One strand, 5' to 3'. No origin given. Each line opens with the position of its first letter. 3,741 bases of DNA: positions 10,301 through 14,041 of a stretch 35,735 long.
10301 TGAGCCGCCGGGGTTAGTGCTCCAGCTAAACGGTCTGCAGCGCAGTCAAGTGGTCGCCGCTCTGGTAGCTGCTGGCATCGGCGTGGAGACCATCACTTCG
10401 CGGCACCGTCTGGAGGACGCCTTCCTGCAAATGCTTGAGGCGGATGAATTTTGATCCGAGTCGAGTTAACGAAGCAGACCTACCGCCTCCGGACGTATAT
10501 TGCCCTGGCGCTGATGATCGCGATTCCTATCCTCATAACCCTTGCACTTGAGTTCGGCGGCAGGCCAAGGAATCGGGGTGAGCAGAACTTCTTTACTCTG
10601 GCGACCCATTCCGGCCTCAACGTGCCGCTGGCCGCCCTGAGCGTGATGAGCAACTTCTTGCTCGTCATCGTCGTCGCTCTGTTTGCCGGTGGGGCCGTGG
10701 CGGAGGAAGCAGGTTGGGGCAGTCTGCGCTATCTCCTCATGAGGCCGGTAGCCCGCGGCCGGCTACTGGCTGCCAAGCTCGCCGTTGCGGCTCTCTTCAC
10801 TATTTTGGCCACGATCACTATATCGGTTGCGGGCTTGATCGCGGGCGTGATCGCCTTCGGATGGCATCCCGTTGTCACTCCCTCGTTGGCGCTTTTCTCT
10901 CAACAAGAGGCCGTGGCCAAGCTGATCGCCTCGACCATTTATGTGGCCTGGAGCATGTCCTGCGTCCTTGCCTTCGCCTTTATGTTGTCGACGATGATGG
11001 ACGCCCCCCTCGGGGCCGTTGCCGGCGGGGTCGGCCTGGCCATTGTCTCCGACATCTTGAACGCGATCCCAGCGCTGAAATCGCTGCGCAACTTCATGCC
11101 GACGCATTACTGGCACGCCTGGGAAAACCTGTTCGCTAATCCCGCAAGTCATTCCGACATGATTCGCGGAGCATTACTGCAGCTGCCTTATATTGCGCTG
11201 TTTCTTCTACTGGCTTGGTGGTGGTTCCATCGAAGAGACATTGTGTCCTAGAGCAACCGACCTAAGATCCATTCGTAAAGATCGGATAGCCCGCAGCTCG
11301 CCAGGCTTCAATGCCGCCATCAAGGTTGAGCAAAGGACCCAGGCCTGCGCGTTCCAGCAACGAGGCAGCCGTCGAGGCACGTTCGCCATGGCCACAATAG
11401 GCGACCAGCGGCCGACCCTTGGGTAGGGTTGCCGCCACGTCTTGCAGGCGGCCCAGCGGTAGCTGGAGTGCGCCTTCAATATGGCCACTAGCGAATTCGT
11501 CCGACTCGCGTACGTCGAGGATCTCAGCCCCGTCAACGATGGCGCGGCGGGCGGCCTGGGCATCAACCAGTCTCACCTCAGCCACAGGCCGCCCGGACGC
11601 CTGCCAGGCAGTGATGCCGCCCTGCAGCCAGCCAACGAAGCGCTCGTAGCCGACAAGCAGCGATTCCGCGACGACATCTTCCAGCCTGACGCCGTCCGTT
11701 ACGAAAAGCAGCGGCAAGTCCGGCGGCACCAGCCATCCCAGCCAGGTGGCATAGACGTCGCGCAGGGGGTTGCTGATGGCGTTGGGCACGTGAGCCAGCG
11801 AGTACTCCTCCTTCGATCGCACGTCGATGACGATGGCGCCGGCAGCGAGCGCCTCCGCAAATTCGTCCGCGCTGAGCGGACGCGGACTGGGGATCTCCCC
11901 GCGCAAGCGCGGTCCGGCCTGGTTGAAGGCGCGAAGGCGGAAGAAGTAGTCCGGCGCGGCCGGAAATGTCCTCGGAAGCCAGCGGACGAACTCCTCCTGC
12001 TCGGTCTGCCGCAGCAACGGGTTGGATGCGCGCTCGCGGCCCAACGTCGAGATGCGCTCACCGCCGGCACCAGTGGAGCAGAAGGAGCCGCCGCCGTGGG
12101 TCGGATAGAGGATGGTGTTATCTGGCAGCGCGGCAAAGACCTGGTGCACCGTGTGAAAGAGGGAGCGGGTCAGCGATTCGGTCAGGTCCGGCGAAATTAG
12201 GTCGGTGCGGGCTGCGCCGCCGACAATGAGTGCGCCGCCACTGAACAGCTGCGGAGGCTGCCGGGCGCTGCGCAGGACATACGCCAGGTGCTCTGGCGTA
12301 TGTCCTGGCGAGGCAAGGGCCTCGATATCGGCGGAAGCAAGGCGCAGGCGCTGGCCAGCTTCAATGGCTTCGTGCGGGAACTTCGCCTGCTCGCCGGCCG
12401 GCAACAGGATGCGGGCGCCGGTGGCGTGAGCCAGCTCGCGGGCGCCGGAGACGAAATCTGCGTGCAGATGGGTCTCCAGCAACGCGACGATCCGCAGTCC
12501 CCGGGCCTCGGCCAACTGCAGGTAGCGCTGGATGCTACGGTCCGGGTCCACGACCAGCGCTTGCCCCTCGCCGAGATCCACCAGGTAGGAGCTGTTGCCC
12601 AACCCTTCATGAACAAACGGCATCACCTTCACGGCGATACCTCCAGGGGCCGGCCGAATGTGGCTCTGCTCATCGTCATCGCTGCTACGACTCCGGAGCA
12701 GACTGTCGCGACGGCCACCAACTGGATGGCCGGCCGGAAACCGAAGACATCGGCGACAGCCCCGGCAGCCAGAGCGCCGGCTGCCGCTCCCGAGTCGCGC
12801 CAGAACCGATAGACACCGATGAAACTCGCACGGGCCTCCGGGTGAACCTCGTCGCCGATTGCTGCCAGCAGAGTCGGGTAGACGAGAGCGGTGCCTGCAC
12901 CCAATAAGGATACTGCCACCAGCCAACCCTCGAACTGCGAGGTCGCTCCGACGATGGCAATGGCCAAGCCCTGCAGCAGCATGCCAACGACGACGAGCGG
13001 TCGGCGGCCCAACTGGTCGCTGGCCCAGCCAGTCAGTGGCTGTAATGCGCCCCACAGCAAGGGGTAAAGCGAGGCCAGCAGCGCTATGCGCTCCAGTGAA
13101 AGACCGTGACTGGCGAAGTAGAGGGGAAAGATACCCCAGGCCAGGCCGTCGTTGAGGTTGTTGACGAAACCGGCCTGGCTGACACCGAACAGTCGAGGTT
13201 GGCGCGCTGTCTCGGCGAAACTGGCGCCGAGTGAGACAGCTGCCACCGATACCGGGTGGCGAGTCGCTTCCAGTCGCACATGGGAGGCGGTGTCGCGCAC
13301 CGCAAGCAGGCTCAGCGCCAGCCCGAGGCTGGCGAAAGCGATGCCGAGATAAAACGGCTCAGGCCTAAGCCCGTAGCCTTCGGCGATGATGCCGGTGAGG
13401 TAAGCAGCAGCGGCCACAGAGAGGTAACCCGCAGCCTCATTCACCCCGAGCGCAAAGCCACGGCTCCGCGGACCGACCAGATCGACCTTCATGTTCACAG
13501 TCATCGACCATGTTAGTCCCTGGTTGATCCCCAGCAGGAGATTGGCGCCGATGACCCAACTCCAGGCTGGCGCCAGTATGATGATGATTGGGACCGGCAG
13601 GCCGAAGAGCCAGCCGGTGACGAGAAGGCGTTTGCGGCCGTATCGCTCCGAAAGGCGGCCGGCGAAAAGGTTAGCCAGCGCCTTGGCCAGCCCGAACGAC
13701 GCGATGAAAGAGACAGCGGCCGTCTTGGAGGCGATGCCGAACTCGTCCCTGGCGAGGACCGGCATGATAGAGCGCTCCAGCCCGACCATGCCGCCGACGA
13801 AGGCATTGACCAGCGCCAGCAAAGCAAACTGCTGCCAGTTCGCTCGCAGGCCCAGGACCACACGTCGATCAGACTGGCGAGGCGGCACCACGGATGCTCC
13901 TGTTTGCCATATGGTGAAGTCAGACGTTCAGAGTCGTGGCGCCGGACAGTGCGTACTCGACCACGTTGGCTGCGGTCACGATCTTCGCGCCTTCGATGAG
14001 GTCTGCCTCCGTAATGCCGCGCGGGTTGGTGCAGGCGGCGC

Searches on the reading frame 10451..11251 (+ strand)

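Call 81: search_protein_families(library=pfam, proteins=[window:10451-11251:+], max_evalue=0.00001)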
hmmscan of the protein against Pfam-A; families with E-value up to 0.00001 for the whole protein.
window:10451-11251:+ (266 aa): 2 families
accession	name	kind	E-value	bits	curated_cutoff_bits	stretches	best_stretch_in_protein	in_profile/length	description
PF12730.13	ABC2_membrane_4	-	4.4e-12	46.8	27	1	2-177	2-160/179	ABC-2 family transporter protein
PF12679.13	ABC2_membrane_2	-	1.6e-08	34.6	27.2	1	53-263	72-282/283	ABC-2 family transporter protein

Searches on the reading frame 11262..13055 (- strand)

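Call 81: search_protein_families(library=pfam, proteins=[window:11262-13055:-], max_evalue=0.00001)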
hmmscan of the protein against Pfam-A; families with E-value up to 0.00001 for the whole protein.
window:11262-13055:- (597 aa): 2 families
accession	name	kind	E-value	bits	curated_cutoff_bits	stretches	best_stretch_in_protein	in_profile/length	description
PF00581.25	Rhodanese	-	4.6e-31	107.7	22.2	2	504-587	7-101/102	Rhodanese-like domain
PF00753.33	Lactamase_B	-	3.2e-09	37.4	22.7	1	152-230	4-85/196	Metallo-beta-lactamase superfamily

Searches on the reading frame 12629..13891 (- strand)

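Call 82: search_protein_families(library=pfam, proteins=[window:12629-13891:-], max_evalue=0.00001)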
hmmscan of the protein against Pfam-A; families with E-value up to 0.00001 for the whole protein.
window:12629-13891:- (420 aa): 4 families
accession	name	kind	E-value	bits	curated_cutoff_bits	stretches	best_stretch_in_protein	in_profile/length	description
PF07690.21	MFS_1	-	9.1e-44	150.2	33.4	2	240-407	4-172/347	Major Facilitator Superfamily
PF12832.13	MFS_1_like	-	2.3e-07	30.7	25.2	0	159-386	138-368/373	MFS_1 like family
PF00083.30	Sugar_tr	-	1.2e-06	28.1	22.3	0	56-193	45-187/452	Sugar (and other) transporter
PF06609.19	TRI12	-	5.4e-06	25.6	23.2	0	286-334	97-147/599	Fungal trichothecene efflux pump (TRI12)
